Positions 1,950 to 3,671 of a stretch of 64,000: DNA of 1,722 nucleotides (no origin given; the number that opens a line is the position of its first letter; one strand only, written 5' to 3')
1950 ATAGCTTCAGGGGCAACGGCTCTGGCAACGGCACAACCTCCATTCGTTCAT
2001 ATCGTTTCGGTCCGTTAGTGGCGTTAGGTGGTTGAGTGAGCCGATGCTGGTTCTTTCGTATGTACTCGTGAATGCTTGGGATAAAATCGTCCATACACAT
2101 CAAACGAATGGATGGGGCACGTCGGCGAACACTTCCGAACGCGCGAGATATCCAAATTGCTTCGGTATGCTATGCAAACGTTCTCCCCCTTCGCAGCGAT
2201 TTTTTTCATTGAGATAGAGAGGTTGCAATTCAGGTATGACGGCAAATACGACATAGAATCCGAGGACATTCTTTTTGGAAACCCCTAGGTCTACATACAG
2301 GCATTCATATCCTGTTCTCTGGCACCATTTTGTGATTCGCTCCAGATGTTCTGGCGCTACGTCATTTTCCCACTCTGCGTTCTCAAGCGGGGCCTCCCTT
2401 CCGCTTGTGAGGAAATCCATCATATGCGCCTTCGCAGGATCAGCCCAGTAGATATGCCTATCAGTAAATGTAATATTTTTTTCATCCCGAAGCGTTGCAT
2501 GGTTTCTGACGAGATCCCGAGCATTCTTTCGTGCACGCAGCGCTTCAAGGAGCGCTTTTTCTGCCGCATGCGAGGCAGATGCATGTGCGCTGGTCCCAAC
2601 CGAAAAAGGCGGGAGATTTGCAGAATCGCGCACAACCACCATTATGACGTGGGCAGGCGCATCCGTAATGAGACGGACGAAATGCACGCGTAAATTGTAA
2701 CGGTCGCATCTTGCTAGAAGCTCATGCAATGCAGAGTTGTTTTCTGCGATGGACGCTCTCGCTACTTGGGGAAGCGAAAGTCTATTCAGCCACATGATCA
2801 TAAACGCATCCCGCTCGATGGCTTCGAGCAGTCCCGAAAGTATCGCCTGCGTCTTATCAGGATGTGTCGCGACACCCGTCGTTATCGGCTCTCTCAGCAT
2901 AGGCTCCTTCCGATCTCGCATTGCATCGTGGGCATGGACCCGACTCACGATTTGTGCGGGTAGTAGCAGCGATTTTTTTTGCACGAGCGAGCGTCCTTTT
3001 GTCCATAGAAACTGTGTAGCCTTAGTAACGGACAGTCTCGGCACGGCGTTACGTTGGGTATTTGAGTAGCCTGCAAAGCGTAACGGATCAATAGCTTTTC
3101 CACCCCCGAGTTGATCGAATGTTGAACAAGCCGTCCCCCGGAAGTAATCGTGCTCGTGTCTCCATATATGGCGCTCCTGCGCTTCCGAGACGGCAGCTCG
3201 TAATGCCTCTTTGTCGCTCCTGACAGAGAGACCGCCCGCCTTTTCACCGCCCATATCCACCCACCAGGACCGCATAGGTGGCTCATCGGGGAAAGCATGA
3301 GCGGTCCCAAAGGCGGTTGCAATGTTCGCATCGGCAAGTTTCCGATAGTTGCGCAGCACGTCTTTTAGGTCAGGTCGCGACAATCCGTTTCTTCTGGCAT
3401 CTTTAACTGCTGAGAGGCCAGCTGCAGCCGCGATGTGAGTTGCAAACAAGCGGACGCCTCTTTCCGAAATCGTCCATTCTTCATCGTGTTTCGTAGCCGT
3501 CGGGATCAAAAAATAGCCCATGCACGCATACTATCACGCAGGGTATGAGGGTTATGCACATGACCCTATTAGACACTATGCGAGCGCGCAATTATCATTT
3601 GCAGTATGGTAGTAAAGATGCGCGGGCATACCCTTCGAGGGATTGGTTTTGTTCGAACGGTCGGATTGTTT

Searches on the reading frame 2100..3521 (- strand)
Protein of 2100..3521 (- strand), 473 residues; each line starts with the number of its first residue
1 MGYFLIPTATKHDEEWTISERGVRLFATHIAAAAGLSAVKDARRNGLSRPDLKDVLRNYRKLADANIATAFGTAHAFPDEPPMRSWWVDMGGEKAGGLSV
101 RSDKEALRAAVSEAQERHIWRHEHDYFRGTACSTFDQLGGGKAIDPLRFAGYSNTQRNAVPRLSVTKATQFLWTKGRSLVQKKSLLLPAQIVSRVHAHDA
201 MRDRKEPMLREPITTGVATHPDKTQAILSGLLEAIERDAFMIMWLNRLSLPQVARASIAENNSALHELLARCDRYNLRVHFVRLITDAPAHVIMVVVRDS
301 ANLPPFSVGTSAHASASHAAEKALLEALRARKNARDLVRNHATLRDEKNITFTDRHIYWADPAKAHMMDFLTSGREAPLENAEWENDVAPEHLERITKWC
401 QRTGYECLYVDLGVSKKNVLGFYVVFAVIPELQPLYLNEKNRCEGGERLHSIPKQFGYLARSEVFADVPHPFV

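Call 3: search_protein_families(library=pfam, proteins=[window:2100-3521:-], max_evalue=0.01)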
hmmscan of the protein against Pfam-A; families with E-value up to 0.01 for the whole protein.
window:2100-3521:- (473 aa): 1 family
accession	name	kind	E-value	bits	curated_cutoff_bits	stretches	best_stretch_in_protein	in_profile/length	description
PF02624.21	YcaO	-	1.4e-47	163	25.7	1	101-432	5-324/325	YcaO cyclodehydratase, ATP-ad Mg2+-binding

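Call 4: search_protein_families(library=ncbifam, proteins=[window:2100-3521:-], max_evalue=0.01)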
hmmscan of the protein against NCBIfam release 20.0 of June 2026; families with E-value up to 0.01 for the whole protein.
window:2100-3521:- (473 aa): 3 families
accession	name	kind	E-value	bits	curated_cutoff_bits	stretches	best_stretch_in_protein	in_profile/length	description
TIGR03604.1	TOMM_cyclo_SagD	subfamily_domain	1.8e-64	218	219.25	1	102-472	5-376/377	thiazole/oxazole-forming peptide maturase, SagD family component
TIGR03266.1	methan_mark_1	equivalog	2.4e-14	53.1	365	1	166-346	110-283/376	YcaO-related McrA-glycine thioamidation protein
TIGR00702.1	TIGR00702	domain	1.9e-13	50.3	75.65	1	155-436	100-367/377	YcaO-type kinase domain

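Call 7: find_homologous_proteins(query=window:2100-3521:-, max_evalue=1e-20)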
Query window:2100-3521:- (473 aa): 68 proteins with E <= 1e-20 among 8000 candidates.
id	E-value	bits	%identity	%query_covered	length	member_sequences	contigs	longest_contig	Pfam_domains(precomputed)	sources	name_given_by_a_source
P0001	0.0e+0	1086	100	100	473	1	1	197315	PF02624.22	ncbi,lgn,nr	ncbi:YcaO-like family protein [Candidatus Kaiserbacteria bacterium]|nr:YcaO-like family protein [Can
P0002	9.4e-177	607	57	100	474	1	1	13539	PF02624.22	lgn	-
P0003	3.2e-165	569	56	100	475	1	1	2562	PF02624.22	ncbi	-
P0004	2.4e-162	559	56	100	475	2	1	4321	PF02624.22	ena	-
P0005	4.9e-156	538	54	100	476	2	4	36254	PF02624.22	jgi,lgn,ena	-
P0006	5.3e-109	383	44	97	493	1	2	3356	PF02624.22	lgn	-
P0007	7.2e-107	376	46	84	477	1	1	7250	PF02624.22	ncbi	-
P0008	2.7e-106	374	42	93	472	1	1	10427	PF02624.22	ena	-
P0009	8.3e-104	366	41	96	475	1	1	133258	PF02624.22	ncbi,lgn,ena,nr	ncbi:MAG: hypothetical protein G01um10148_723 [Parcubacteria group bacterium Gr01-1014_8]|nr:MAG: hy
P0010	1.2e-98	349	44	90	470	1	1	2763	PF02624.22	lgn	-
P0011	1.3e-98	349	43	90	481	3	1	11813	PF02624.22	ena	-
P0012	6.9e-98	347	41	97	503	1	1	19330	PF02624.22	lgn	-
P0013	7.9e-98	346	42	95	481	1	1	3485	PF02624.22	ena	-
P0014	9.2e-98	346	42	96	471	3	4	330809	PF02624.22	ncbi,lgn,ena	ncbi:MAG: YcaO-like family protein [Patescibacteria group bacterium]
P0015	3.6e-97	344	41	96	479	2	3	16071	PF02624.22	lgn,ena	-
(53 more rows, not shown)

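Call 9: find_encoding_contigs(protein=P0001, flank=6000, max_places=3)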
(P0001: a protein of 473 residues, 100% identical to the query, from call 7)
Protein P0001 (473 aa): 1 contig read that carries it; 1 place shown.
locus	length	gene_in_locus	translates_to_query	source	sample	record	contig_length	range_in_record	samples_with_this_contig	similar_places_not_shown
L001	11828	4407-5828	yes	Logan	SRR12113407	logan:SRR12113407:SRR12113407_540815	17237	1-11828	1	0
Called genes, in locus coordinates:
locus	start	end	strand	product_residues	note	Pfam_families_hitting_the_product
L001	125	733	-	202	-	PF00297:Ribosomal_L3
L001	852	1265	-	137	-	-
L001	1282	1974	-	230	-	-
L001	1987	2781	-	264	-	PF13431:TPR_17 (faint), PF07719:TPR_2 (faint), PF13424:TPR_12 (faint), PF13428:TPR_14 (faint), PF00515:TPR_1 (faint), PF13181:TPR_8 (faint), PF13432:TPR_16, PF14559:TPR_19 (weak)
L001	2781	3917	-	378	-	PF13424:TPR_12 (faint), PF13432:TPR_16 (faint), PF07719:TPR_2 (weak), PF13181:TPR_8 (weak)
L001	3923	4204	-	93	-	-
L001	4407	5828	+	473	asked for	PF02624:YcaO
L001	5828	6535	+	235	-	PF00881:Nitroreductase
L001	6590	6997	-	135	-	-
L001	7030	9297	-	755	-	PF04464:Glyphos_transf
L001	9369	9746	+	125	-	PF05014:Nuc_deoxyrib_tr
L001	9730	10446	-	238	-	PF01128:IspD, PF12804:NTP_transf_3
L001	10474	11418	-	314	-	PF01073:3Beta_HSD, PF01370:Epimerase, PF02719:Polysacc_synt_2, PF04321:RmlD_sub_bind, PF16363:GDP_Man_Dehyd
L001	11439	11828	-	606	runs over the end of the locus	PF02776:TPP_enzyme_N, PF00205:TPP_enzyme_M, PF02775:TPP_enzyme_C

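Call 10: find_encoding_contigs(protein=P0002, flank=6000, max_places=3)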
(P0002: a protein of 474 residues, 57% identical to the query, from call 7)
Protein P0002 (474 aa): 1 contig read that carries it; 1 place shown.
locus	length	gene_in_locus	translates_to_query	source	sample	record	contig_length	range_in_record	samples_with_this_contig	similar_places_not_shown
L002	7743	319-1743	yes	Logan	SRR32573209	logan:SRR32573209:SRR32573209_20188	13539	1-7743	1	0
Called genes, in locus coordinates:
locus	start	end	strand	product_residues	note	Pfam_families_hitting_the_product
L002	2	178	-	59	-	?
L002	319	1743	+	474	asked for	PF02624:YcaO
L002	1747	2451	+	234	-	PF00881:Nitroreductase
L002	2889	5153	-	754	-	PF04464:Glyphos_transf, PF00535:Glycos_transf_2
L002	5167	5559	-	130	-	PF01467:CTP_transf_like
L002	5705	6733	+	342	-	PF00884:Sulfatase, PF01663:Phosphodiest, PF01676:Metalloenzyme (weak)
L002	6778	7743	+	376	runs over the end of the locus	PF09084:NMT1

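Call 11: find_encoding_contigs(protein=P0005, flank=6000, max_places=3)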
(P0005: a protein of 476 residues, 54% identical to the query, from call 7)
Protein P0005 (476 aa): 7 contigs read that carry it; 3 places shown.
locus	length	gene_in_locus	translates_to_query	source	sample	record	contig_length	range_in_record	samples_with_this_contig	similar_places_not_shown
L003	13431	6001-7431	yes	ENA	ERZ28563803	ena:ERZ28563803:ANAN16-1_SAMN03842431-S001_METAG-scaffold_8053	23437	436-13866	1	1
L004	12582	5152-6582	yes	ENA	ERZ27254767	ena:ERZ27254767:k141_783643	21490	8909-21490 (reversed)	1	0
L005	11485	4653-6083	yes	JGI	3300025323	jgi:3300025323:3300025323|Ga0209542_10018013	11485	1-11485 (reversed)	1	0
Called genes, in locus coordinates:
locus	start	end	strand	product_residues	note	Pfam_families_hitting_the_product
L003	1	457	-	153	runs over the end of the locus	-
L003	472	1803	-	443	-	-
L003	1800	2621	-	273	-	PF07721:TPR_4 (faint), PF12895:ANAPC3 (faint), PF00515:TPR_1 (faint), PF07719:TPR_2 (faint), PF13371:TPR_9 (weak), PF13432:TPR_16, PF14559:TPR_19 (weak), PF13432:TPR_16 (weak), +6 more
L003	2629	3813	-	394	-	-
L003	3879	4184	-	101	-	-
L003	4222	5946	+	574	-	PF00156:Pribosyltran, PF01011:PQQ (faint), PF13360:PQQ_2, PF13570:Beta-prop_ACSF4, PF23414:Beta-prop_EML_2 (faint), PF25292:Beta-prop_CGLA (faint), PF13570:Beta-prop_ACSF4, PF13360:PQQ_2, +1 more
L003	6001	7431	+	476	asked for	PF02624:YcaO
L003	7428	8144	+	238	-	PF00881:Nitroreductase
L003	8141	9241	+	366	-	-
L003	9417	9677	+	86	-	-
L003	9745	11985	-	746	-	PF04464:Glyphos_transf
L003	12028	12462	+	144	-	PF05014:Nuc_deoxyrib_tr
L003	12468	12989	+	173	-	PF01931:NTPase_I-T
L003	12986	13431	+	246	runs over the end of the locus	PF00106:adh_short, PF02719:Polysacc_synt_2 (weak), PF08659:KR, PF23441:SDR, PF13561:adh_short_C2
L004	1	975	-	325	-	?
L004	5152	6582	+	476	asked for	PF02624:YcaO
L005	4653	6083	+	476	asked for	PF02624:YcaO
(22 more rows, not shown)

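Call 17: find_related_loci(query=A1, collection=genome_contigs, flank=8000)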
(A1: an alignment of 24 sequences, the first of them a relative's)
Query A1 (473 aa) in genome_contigs; peptide patterns used: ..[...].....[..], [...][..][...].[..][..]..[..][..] (x = any residue, [..] = any of these).
282 stretches matched a pattern; 211 encode a relative of the query (tblastn E <= 1e-3); the best 80 are kept; 78 distinct loci.
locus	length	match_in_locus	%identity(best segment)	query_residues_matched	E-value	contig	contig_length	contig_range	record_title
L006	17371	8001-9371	41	18-473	3e-111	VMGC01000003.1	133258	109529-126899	MAG: Parcubacteria group bacterium Gr01-1014_8 G01um10148_scaffold_34, whole genome shotgun sequence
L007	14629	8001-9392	41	19-473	2e-107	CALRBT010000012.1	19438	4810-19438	MAG: Parcubacteria group bacterium isolate AH-24oct19-52 genome assembly, contig: AH-24oct19-C6228, whole genome shotgun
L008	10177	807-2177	40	26-473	2e-102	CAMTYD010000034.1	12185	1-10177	MAG: uncultured Parcubacteria group bacterium isolate G02_MAG_00011 genome assembly, contig: G02_MAG_00011_000000000013,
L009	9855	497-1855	40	26-472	2e-102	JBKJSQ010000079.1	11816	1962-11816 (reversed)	MAG: Candidatus Paceibacteria bacterium isolate ant_bin.587 k117_2081576, whole genome shotgun sequence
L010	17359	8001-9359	42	18-472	2e-100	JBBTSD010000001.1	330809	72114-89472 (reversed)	MAG: Patescibacteria group bacterium isolate H51-bin007_1 H51_bin007_1_000000000001, whole genome shotgun sequence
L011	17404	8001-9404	41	17-472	8e-98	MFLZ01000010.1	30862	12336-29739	MAG: Candidatus Kaiserbacteria bacterium RIFCSPLOWO2_01_FULL_54_13 rifcsplowo2_01_scaffold_14200, whole genome shotgun s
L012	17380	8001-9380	39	20-472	9e-95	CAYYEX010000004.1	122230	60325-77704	MAG TPA_asm: uncultured Candidatus Saccharibacteria bacterium isolate ERP113451_co1_280 genome assembly, contig: NODE_62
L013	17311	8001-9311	40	41-472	2e-94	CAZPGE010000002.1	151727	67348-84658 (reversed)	MAG TPA_asm: uncultured Candidatus Saccharibacteria bacterium isolate ERP113451_co1_69 genome assembly, contig: NODE_33_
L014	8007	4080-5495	38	7-473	2e-94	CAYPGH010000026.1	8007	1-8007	MAG TPA_asm: uncultured Candidatus Saccharibacteria bacterium isolate SRP050083_co2_53 genome assembly, contig: NODE_773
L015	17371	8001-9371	39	26-472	2e-94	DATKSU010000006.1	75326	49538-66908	MAG TPA_asm: Candidatus Paceibacterota bacterium isolate SMAG_U14062 k141_581983, whole genome shotgun sequence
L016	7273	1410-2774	37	17-472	5e-93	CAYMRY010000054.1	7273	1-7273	MAG TPA_asm: uncultured Candidatus Saccharibacteria bacterium isolate SRP150892_co2_47 genome assembly, contig: NODE_162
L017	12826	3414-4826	37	9-472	7e-92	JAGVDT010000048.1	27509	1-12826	MAG: Candidatus Paceibacterota bacterium isolate WC_15 c_000000143132, whole genome shotgun sequence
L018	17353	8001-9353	36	35-472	2e-88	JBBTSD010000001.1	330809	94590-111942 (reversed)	MAG: Patescibacteria group bacterium isolate H51-bin007_1 H51_bin007_1_000000000001, whole genome shotgun sequence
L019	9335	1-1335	40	36-472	6e-87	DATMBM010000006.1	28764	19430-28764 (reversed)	MAG TPA_asm: Candidatus Paceibacterota bacterium isolate SMAG_U13353 k141_406974, whole genome shotgun sequence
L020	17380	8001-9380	38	16-472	2e-86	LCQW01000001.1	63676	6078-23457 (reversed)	MAG: Candidatus Kaiserbacteria bacterium GW2011_GWA2_52_12 UY67_C0001, whole genome shotgun sequence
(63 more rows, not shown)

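Call 18: find_related_loci(query=A1, collection=metagenome_contigs, flank=8000)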
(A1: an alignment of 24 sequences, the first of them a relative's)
Query A1 (473 aa) in metagenome_contigs; peptide patterns used: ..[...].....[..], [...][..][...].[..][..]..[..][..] (x = any residue, [..] = any of these).
426 stretches matched a pattern; 356 encode a relative of the query (tblastn E <= 1e-3); the best 80 are kept; 80 distinct loci.
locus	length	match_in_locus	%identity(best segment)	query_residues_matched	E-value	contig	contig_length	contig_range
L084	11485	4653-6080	54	1-473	1e-162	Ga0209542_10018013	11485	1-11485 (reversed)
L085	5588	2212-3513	44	48-472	1e-108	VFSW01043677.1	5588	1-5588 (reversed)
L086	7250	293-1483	46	79-473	1e-107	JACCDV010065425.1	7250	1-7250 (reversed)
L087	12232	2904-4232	41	35-473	3e-104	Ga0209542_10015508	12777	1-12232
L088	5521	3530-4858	41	35-473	2e-104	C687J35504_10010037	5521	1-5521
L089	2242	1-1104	46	107-473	2e-107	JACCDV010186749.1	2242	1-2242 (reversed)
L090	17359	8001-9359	42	18-472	1e-100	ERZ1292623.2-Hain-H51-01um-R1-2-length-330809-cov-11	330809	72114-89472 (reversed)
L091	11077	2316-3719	41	17-472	4e-98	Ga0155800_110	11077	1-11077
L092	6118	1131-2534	41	17-472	4e-98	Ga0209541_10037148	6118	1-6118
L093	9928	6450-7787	42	35-472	1e-96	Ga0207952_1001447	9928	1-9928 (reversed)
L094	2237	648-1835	42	76-472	6e-100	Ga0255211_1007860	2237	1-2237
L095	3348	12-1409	39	18-473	3e-96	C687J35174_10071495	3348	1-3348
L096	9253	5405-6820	38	7-473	1e-94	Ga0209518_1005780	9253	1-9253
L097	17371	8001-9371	39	26-472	1e-94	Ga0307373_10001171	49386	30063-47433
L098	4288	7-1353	40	35-473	4e-94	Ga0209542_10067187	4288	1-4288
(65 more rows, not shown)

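Call 50: search_protein_families(library=pfam, alignment_id=A5, max_evalue=0.1)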
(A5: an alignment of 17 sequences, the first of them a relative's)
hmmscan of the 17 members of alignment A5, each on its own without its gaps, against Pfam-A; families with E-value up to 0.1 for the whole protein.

A. member 1, L003:2629-3810:- (393 aa): 0 families

B. families by the number of members that match (of 17 scanned): 32 families (the first 25 are shown)
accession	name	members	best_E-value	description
PF13432.12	TPR_16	9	3.8e-07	Tetratricopeptide repeat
PF07719.23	TPR_2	9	2.5e-05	Tetratricopeptide repeat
PF13424.12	TPR_12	7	2.4e-09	Tetratricopeptide repeat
PF13428.12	TPR_14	7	5.9e-06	Tetratricopeptide repeat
PF24575.1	TPR_Slam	7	0.0029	Surface lipoprotein assembly modifier, N-terminal TPR repeats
PF00515.34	TPR_1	6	1.3e-07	Tetratricopeptide repeat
PF13174.12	TPR_6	6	0.00079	Tetratricopeptide repeat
PF13176.12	TPR_7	5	6.3e-07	Tetratricopeptide repeat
PF13414.12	TPR_11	5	1.9e-05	TPR repeat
PF14938.12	SNAP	5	8.3e-05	Soluble NSF attachment protein, SNAP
PF14559.12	TPR_19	5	0.00063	Tetratricopeptide repeat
PF13181.12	TPR_8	4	1.8e-07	Tetratricopeptide repeat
PF12688.13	TPR_5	3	0.0001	Tetratrico peptide repeat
PF12895.13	ANAPC3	2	9.9e-05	Anaphase-promoting complex, cyclosome, subunit 3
PF19867.5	DUF6340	2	0.0032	Family of unknown function (DUF6340)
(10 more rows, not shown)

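Call 51: search_protein_families(library=pfam, alignment_id=A6, max_evalue=0.01)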
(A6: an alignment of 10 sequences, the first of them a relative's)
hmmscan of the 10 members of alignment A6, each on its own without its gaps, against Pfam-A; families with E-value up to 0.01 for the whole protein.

A. member 1, L026:4286-4987:- (233 aa): 3 families
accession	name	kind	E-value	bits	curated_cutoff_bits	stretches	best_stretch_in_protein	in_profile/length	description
PF13462.12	Thioredoxin_4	-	6.8e-17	62.6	23.2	1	52-200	3-146/165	Thioredoxin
PF01323.26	DSBA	-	0.00016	21.9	25.6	0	132-213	103-180/191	DSBA-like thioredoxin domain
PF13098.12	Thioredoxin_2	-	0.00031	21.5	27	1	66-212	9-93/104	Thioredoxin-like domain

B. families by the number of members that match (of 10 scanned): 7 families
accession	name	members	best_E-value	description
PF13462.12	Thioredoxin_4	9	7.5e-21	Thioredoxin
PF01323.26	DSBA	7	9.8e-10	DSBA-like thioredoxin domain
PF13098.12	Thioredoxin_2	4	0.00031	Thioredoxin-like domain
PF18400.7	Thioredoxin_12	2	0.00015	Thioredoxin-like domain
PF09037.16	Sulphotransf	1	7e-38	Stf0 sulphotransferase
PF13469.12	Sulfotransfer_3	1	3.5e-11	Sulfotransferase family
PF00685.33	Sulfotransfer_1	1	1.1e-07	Sulfotransferase domain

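Call 65: search_solved_structures(query=A1, max_evalue=0.001, show_alignments=1)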
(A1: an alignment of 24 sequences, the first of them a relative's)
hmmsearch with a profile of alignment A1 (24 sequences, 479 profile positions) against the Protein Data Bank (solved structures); distinct sequences matched with E-value up to 0.001: 5.
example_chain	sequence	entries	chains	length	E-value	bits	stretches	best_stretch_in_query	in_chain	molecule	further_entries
7u58_A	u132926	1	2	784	5.8e-12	48.2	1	97-332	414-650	MusD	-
6pe3_A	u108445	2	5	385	1.1e-11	47.2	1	172-348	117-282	Uncharacterized protein MJ1094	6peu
6ci7_A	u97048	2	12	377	3.9e-11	45.5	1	176-342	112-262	YcaO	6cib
4bs9_A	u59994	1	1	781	6.1e-11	44.8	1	99-332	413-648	TRUD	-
4v1t_A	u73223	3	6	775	2e-09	39.9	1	96-331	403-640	LYND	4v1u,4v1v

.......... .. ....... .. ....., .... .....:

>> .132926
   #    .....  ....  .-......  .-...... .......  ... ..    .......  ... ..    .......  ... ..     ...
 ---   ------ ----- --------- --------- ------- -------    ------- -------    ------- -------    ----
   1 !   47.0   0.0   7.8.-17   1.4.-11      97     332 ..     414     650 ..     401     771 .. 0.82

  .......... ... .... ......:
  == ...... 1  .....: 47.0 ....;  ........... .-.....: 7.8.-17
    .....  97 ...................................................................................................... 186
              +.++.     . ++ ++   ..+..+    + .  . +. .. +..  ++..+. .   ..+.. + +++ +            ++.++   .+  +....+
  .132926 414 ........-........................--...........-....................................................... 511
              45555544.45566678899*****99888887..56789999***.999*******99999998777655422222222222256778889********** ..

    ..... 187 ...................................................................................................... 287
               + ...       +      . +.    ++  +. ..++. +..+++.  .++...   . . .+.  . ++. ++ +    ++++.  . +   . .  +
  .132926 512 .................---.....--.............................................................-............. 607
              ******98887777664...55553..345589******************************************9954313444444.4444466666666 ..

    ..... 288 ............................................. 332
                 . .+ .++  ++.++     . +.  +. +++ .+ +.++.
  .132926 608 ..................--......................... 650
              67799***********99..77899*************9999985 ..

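Call 66: predict_structure(alignment_id=A1)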
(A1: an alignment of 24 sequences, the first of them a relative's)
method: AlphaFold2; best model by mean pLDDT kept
length: 473 residues; sequences in the alignment: 24
mean_pLDDT: 89.1   pTM: 0.87
mean pLDDT of the five models: 89.1, 89.0, 88.3, 88.0, 87.9
residues with pLDDT >= 90: 349; 70-90: 76; 50-70: 26; < 50: 22
segments of 3 or more residues with pLDDT < 50: 1-15, 40-45
pLDDT, mean of each block of 10 residues (from residue 1): 33 52 66 61 56 91 94 84 93 90 95 97 94 92 93 93 93 98 96 96 93 95 98 98 97 94 95 95 97 95 90 97 96 86 74 87 89 93 94 98 98 97 98 94 93 96 90 82
secondary structure, 60 per line:
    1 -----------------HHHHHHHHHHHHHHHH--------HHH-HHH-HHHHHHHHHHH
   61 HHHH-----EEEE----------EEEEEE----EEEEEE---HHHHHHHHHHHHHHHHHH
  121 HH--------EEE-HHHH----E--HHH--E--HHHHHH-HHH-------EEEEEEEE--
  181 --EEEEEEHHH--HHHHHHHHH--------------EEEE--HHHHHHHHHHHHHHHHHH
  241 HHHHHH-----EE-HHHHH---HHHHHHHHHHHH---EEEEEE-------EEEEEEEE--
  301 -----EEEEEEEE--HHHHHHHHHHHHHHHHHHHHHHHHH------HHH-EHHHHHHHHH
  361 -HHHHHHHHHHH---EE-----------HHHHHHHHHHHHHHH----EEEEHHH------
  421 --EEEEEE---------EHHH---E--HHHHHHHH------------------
elements in order: H18-33 H50-64 E70-73 E84-89 E94-99 H103-122 E131-133 H135-138 H154-159 E171-178 E183-188 H194-202 E217-220 H223-246 H255-259 H263-274 E278-283 E291-298 E306-313 H316-340 H352-360 H362-372 H389-403 E408-411 E423-428 H448-455

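Call 70: fold_search(model_id=the predicted structure, library=pdb)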
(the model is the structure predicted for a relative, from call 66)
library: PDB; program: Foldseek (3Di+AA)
matches with E <= 10: 586; with E <= 0.001: 42
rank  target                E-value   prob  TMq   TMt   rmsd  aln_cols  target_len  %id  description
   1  4v1v_A                5.9e-22  1.00  0.71  0.46   3.8       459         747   18  Heterocyclase in complex with substrate and Cofactor (released 2015-01-14)
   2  4v1v_B                4.3e-21  1.00  0.69  0.45   4.2       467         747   18  Heterocyclase in complex with substrate and Cofactor (released 2015-01-14)
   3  4v1u_A                2.5e-20  1.00  0.72  0.47   3.9       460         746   18  Heterocyclase in complex with substrate and Cofactor (released 2015-01-14)
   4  4v1t_A                2.7e-20  1.00  0.70  0.45   4.3       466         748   18  Heterocyclase in complex with substrate and Cofactor (released 2015-01-14)
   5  4v1u_B                3.5e-20  1.00  0.70  0.46   3.8       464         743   17  Heterocyclase in complex with substrate and Cofactor (released 2015-01-14)
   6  7u58_A                6.1e-20  1.00  0.66  0.49   4.6       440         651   19  YcaO-mediated ATP-dependent peptidase activity in ribosomal peptide biosynthesis (released 2022-11-02)
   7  7u58_B                1.4e-19  1.00  0.66  0.49   4.1       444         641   18  YcaO-mediated ATP-dependent peptidase activity in ribosomal peptide biosynthesis (released 2022-11-02)
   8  4v1t_B                3.4e-19  1.00  0.67  0.44   5.0       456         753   17  Heterocyclase in complex with substrate and Cofactor (released 2015-01-14)
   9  4bs9                  6.8e-17  1.00  0.59  0.42   4.3       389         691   20  Structure of the heterocyclase TruD (released 2013-11-06)
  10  6pe3                  1.3e-16  1.00  0.61  0.77   4.3       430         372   16  Structure of YcaO enzyme from Methanocaldococcus jannaschii in complex with ATP (released 2020-01-08)
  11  6peu_B                1.5e-16  1.00  0.63  0.76   4.4       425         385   17  Structure of YcaO enzyme from Methanocaldococcus jannaschii in complex with peptide (released 2019-11-06)
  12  6peu_A                4.0e-16  1.00  0.64  0.77   4.0       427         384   16  Structure of YcaO enzyme from Methanocaldococcus jannaschii in complex with peptide (released 2019-11-06)
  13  6peu_D                1.0e-15  1.00  0.64  0.78   4.1       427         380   16  Structure of YcaO enzyme from Methanocaldococcus jannaschii in complex with peptide (released 2019-11-06)
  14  4q86_C                1.2e-15  1.00  0.54  0.46   9.4       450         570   16  YcaO with AMP Bound (released 2014-08-13)
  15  6ci7_D                1.3e-15  1.00  0.56  0.71   5.5       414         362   15  The structure of YcaO from Methanopyrus kandleri bound with AMPPCP and Mg2+ (released 2018-03-21)
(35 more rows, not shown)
